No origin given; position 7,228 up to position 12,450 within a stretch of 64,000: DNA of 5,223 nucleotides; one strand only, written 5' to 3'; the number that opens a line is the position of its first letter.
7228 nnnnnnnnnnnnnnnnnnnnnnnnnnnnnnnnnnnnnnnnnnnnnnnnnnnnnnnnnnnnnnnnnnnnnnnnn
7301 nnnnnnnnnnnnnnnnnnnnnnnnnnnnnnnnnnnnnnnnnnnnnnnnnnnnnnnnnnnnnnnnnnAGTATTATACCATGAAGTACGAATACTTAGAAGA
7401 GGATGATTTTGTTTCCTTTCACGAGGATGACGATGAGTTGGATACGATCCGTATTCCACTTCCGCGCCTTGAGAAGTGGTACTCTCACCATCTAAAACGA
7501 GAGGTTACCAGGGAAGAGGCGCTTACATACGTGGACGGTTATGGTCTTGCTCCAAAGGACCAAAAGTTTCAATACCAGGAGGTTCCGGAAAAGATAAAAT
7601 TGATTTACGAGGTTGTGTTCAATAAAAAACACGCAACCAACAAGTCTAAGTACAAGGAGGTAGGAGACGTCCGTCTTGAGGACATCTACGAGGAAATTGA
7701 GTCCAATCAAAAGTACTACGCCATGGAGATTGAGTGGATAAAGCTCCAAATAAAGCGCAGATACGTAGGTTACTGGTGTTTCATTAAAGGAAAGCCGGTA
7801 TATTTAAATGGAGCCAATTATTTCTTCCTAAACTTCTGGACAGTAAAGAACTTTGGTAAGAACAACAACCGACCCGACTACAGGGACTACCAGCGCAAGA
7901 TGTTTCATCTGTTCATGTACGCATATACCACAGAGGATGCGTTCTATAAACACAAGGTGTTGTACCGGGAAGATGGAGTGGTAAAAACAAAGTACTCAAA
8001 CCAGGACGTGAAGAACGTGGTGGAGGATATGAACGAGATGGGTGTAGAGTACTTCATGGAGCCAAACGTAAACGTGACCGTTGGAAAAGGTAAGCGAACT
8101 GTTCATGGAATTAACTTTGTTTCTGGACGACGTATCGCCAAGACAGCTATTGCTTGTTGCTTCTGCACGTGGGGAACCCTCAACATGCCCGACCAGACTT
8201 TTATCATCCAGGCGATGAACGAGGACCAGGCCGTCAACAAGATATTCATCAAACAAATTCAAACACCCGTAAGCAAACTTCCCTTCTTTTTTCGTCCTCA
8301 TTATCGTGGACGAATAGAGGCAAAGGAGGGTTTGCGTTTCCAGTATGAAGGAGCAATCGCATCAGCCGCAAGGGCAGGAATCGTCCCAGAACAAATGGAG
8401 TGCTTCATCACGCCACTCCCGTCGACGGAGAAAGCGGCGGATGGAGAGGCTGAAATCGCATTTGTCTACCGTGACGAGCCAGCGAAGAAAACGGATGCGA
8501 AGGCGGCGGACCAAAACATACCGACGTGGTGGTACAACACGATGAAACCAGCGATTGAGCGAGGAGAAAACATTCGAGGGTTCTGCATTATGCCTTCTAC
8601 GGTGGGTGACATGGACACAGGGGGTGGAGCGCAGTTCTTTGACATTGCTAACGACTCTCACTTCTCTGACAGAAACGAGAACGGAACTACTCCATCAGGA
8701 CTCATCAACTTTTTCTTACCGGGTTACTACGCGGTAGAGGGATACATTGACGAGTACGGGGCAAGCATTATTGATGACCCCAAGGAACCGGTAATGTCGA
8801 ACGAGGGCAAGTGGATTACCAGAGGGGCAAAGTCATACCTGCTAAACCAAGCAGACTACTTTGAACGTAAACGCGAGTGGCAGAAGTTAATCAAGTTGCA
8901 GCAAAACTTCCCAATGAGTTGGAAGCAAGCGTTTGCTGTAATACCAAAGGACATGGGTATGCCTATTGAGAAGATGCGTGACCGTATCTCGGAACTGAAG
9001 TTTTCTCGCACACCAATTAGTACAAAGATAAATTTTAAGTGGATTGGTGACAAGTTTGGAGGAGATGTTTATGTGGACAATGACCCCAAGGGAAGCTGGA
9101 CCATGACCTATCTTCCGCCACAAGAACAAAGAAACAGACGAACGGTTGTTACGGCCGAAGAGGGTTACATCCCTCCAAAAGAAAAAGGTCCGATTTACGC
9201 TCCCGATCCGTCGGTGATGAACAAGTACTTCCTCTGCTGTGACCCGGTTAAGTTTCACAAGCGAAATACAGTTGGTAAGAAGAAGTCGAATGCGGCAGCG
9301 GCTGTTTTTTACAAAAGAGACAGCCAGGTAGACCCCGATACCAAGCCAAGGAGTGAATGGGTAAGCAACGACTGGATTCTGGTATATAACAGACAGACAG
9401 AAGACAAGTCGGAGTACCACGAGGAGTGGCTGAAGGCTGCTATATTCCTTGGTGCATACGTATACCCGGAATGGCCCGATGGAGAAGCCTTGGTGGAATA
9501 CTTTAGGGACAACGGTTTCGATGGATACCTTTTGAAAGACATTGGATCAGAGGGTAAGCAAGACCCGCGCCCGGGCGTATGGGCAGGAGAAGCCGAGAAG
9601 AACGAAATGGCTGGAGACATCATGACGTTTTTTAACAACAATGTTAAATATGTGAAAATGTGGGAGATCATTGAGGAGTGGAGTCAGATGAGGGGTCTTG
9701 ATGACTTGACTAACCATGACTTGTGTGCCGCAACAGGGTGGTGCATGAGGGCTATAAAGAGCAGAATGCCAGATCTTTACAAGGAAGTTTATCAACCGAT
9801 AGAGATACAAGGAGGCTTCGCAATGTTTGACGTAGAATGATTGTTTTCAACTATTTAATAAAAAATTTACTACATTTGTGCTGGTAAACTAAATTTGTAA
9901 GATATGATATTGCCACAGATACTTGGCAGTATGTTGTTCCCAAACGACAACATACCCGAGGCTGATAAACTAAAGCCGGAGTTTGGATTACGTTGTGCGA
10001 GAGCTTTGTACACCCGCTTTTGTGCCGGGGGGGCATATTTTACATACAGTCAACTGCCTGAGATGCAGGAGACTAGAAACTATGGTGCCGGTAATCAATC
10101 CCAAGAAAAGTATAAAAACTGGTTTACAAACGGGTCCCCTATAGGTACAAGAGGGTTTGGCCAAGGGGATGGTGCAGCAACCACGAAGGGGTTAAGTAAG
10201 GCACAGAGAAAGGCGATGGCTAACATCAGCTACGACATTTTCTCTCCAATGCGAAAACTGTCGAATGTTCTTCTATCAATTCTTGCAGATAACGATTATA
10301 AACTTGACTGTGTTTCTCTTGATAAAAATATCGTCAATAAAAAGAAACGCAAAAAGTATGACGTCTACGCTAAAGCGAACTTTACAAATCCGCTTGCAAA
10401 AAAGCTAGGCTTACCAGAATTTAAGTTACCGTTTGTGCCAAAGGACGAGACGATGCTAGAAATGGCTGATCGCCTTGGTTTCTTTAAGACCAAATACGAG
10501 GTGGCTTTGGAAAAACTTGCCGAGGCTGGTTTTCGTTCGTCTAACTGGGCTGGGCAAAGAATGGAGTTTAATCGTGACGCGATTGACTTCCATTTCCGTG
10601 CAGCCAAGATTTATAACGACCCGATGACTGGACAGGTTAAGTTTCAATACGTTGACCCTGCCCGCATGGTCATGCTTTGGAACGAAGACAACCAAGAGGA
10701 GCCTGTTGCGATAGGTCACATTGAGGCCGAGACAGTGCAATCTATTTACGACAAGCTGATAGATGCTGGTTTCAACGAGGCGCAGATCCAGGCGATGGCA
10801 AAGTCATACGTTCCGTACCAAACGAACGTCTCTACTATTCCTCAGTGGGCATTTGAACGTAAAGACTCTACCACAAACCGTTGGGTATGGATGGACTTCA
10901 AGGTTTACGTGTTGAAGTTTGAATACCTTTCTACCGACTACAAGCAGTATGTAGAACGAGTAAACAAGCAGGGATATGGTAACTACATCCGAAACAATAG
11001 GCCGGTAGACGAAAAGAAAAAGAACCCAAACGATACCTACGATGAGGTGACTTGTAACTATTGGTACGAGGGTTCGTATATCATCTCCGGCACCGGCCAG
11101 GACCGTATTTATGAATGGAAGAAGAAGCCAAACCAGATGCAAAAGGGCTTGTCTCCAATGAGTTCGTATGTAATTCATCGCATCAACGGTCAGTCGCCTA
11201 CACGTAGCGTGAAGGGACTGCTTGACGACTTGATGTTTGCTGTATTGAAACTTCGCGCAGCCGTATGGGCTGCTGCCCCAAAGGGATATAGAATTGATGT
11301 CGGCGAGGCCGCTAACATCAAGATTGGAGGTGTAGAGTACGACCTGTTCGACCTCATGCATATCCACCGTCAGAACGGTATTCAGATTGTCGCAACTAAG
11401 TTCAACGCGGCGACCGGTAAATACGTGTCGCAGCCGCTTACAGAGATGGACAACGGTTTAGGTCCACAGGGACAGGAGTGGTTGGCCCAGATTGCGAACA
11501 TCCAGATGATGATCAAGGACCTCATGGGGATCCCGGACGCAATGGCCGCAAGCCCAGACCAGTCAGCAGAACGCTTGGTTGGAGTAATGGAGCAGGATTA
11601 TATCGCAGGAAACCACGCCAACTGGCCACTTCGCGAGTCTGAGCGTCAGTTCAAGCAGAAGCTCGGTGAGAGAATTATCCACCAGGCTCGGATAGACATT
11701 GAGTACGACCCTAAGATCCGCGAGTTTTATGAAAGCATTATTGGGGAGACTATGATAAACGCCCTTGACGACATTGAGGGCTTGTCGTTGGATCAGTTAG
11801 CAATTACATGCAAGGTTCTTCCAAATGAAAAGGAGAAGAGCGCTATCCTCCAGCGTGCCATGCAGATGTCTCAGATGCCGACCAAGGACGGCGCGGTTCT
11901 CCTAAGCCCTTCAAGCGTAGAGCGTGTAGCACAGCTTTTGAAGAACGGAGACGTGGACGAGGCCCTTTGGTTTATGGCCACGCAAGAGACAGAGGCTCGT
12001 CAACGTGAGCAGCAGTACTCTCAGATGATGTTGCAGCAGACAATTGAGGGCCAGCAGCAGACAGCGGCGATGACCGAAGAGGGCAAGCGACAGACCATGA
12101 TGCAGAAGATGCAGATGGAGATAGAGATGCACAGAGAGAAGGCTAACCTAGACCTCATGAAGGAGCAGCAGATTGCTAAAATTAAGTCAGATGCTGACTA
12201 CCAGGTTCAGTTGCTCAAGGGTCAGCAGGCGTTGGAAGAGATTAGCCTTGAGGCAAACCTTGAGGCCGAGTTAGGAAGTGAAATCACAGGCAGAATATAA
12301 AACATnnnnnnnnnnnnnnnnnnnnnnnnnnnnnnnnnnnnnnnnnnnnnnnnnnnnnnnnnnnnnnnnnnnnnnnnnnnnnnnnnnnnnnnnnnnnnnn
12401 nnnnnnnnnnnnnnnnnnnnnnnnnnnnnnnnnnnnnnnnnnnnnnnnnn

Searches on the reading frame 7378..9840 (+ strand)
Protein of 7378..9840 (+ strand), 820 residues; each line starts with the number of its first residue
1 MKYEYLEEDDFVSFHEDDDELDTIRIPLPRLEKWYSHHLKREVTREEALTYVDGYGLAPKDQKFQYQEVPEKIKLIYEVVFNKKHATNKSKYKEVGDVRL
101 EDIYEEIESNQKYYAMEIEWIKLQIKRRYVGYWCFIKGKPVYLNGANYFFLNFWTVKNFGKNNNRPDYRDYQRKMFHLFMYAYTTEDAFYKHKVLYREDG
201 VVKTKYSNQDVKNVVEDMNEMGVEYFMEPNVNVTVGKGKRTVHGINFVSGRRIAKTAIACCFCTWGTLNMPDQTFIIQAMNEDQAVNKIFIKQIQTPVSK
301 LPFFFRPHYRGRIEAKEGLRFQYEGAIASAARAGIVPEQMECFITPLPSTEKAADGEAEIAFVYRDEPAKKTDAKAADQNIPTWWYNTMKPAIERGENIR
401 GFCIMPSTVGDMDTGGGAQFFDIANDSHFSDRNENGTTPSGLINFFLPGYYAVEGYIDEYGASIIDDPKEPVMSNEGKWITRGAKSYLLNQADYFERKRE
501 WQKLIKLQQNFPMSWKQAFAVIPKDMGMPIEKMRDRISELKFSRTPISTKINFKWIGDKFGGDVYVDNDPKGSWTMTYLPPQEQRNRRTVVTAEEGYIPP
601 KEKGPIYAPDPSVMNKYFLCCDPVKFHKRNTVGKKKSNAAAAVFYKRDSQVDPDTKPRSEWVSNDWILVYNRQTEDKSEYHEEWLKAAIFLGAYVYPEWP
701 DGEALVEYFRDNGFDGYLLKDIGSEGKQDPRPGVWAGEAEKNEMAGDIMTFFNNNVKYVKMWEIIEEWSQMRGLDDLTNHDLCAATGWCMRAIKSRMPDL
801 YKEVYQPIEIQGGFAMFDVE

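Call 10: search_protein_families(library=phrogs, proteins=[window:7378-9840:+], max_evalue=0.00001)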
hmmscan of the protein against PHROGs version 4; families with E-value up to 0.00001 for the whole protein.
window:7378-9840:+ (820 aa): 1 family
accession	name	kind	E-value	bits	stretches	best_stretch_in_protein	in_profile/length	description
phrog_6681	-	head and packaging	5.3e-38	131.8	1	84-720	48-628/758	terminase large subunit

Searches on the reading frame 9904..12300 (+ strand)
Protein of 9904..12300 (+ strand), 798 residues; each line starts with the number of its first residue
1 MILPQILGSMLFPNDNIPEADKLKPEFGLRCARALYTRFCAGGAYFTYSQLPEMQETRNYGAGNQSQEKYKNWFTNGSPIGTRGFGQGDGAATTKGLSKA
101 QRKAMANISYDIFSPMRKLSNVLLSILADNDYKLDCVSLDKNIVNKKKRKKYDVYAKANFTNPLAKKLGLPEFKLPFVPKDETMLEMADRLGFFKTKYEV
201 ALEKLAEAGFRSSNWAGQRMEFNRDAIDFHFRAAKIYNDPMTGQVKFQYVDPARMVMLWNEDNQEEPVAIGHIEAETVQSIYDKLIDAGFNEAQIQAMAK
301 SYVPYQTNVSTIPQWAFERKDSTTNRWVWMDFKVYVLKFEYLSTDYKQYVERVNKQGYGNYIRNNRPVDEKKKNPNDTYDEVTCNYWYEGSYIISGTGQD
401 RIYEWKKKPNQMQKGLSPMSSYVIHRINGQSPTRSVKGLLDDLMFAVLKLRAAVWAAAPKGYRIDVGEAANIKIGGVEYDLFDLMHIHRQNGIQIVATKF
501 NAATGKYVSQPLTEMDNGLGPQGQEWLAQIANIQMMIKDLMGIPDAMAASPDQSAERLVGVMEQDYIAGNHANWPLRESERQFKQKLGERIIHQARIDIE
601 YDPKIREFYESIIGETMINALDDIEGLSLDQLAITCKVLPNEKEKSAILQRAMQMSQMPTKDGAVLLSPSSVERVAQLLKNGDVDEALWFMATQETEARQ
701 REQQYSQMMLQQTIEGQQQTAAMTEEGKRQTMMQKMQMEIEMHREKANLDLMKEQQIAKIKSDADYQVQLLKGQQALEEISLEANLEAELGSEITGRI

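Call 10: search_protein_families(library=phrogs, proteins=[window:9904-12300:+], max_evalue=0.00001)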
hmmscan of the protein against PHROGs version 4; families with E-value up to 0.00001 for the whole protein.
window:9904-12300:+ (798 aa): 1 family
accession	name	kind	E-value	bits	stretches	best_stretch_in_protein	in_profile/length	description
phrog_6547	-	head and packaging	3.2e-55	188.5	1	11-786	8-785/827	portal protein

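Call 60: search_dna_similar(query=window:9904-12300:+, collection=phages, mode=protein, max_rows=12)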
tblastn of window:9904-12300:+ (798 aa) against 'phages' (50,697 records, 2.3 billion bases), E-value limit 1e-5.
Records with a match: 86; places in all: 86; records where one place covers at least 80% of the query: 76.
Best place of each record, by identity: <60% 86.
By first word of the organism name: Flavobacterium 68; Cellulophaga 15; Tenacibaculum 2; Maribacter 1.
By host as written in the record: Flavobacterium sp. BAL314 68; Cellulophaga sp. HaHa_2_95 4; Cellulophaga baltica #19 2; Cellulophaga baltica NN016046 2; Cellulophaga baltica #18 2; Cellulophaga baltica #13 2; Tenacibaculum sp. AHE14PA 2; Cellulophaga baltica NN016038 2; and 2 more.
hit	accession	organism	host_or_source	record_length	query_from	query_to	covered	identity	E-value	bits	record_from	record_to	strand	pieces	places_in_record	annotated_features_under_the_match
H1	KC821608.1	Cellulophaga phage phi19:3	Cellulophaga baltica #19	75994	7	767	95%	22.9%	3e-21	105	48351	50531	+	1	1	structural protein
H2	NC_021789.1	Cellulophaga phage phi19:3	Cellulophaga baltica #19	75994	7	767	95%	22.9%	3e-21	105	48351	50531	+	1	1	portal protein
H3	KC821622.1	Cellulophaga phage phi46:3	Cellulophaga baltica NN016046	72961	7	767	95%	22.7%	3e-21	105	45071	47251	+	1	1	structural protein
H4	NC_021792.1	Cellulophaga phage phi46:3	Cellulophaga baltica NN016046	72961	7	767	95%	22.7%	3e-21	105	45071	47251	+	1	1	portal protein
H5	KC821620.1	Cellulophaga phage phi18:3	Cellulophaga baltica #18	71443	7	767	95%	22.2%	4e-21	105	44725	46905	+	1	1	structural protein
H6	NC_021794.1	Cellulophaga phage phi18:3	Cellulophaga baltica #18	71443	7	767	95%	22.2%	4e-21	105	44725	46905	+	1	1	portal protein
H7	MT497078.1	Flavobacterium phage vB_FspP_elemoE_10-3D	Flavobacterium sp. BAL314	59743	12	790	98%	21.4%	1e-13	82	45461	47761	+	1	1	structural protein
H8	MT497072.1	Flavobacterium phage vB_FspP_elemoE_6-9C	Flavobacterium sp. BAL314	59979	12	790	98%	21.4%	1e-13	82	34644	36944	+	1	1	structural protein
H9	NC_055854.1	Flavobacterium phage vB_FspP_elemoE_6-9C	Flavobacterium sp. BAL314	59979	12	790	98%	21.4%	1e-13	82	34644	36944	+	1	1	portal protein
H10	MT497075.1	Flavobacterium phage vB_FspP_elemoA_1-9A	Flavobacterium sp. BAL314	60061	12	790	98%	21.4%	1e-13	82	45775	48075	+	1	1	structural protein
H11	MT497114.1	Flavobacterium phage vB_FspP_elemoA_7-3A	Flavobacterium sp. BAL314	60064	12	790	98%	21.4%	1e-13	82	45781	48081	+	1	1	structural protein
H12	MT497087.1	Flavobacterium phage vB_FspP_elemoA_13-1B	Flavobacterium sp. BAL314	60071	12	790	98%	21.4%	1e-13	82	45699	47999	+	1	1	structural protein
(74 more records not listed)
